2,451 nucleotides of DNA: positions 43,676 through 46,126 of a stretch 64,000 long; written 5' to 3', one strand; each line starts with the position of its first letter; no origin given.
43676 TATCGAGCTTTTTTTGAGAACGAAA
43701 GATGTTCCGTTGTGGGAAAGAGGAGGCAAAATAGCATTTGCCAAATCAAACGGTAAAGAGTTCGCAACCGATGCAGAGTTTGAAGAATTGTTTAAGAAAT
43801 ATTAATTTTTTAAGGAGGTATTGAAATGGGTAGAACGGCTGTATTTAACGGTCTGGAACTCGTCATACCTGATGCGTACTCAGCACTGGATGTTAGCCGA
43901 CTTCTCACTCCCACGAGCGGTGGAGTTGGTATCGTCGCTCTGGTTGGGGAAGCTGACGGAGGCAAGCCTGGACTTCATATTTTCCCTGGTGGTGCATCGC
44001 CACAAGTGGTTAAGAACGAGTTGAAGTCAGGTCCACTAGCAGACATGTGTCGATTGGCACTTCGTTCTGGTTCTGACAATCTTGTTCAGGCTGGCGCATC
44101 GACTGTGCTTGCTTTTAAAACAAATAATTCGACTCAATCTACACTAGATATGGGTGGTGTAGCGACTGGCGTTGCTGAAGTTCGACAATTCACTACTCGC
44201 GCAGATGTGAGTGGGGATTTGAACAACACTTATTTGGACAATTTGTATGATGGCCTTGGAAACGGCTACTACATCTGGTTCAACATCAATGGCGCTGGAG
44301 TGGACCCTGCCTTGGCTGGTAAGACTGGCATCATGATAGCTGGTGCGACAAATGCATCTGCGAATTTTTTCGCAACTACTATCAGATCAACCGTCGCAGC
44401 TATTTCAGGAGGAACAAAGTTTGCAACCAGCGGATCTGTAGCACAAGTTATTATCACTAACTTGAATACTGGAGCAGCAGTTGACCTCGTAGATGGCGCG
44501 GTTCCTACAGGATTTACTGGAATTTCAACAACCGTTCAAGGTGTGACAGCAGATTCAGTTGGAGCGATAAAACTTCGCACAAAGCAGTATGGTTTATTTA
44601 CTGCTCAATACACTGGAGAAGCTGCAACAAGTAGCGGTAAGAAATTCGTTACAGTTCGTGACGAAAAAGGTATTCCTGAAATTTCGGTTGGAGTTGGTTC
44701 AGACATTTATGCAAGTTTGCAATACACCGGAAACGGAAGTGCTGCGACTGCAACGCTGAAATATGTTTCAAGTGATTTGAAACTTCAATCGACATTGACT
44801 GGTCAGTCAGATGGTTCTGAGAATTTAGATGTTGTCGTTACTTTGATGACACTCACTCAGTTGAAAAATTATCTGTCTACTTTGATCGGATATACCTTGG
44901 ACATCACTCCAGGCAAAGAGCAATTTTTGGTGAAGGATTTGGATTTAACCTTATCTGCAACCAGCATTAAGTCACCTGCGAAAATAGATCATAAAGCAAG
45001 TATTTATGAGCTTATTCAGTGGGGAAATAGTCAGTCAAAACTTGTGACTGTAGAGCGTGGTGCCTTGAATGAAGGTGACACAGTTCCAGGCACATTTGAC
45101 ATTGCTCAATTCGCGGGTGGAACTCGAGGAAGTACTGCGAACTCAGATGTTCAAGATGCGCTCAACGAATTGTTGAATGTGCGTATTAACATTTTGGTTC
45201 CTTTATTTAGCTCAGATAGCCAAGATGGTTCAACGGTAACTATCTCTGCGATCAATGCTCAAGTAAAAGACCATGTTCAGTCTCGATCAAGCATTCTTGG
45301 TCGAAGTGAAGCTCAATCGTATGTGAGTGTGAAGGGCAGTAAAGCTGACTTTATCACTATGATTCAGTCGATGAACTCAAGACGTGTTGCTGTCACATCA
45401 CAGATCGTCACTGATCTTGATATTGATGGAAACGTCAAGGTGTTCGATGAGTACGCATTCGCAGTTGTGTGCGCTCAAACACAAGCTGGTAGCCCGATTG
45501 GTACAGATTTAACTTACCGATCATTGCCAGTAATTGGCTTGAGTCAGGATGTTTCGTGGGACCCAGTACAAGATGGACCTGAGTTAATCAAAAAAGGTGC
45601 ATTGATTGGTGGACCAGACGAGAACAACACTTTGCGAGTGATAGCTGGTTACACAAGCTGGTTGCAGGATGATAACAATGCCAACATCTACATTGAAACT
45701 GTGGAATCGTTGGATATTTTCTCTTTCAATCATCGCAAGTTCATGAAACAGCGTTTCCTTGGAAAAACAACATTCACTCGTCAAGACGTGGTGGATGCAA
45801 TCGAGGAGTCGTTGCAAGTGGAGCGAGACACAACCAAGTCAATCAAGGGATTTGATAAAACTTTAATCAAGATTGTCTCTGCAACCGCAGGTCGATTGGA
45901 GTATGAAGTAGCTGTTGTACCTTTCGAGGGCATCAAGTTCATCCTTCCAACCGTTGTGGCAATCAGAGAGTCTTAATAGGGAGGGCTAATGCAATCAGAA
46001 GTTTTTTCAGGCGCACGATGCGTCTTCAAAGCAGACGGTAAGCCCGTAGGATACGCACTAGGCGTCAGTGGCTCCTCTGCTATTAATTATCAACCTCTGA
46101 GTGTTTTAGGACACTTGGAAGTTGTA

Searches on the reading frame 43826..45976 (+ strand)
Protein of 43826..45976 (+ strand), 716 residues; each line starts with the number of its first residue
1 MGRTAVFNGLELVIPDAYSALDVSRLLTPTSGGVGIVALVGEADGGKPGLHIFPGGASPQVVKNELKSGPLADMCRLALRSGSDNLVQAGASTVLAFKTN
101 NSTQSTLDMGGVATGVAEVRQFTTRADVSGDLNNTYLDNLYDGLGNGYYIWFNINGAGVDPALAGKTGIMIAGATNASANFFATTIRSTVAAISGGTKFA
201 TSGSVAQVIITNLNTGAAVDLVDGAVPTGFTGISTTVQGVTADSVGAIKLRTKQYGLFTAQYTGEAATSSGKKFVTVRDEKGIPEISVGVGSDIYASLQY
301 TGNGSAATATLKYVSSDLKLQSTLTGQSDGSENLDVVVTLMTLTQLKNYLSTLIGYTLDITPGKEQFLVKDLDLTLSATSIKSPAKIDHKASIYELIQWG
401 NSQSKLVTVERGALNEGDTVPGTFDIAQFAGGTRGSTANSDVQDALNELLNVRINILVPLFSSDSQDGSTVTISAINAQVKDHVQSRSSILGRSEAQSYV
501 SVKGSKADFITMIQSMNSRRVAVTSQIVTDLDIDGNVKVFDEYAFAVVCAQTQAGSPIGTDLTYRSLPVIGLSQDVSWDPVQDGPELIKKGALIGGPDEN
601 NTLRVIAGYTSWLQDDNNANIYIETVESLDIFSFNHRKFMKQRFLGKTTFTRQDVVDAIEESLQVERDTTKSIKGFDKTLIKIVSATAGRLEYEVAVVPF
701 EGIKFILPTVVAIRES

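Call 81: search_protein_families(library=phrogs, proteins=[window:43826-45976:+], max_evalue=0.0001)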
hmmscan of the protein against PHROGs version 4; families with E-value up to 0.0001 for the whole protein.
window:43826-45976:+ (716 aa): 1 family
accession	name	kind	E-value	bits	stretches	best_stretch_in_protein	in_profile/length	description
phrog_279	-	tail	6.9e-28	98.6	2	234-711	99-481/489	tail sheath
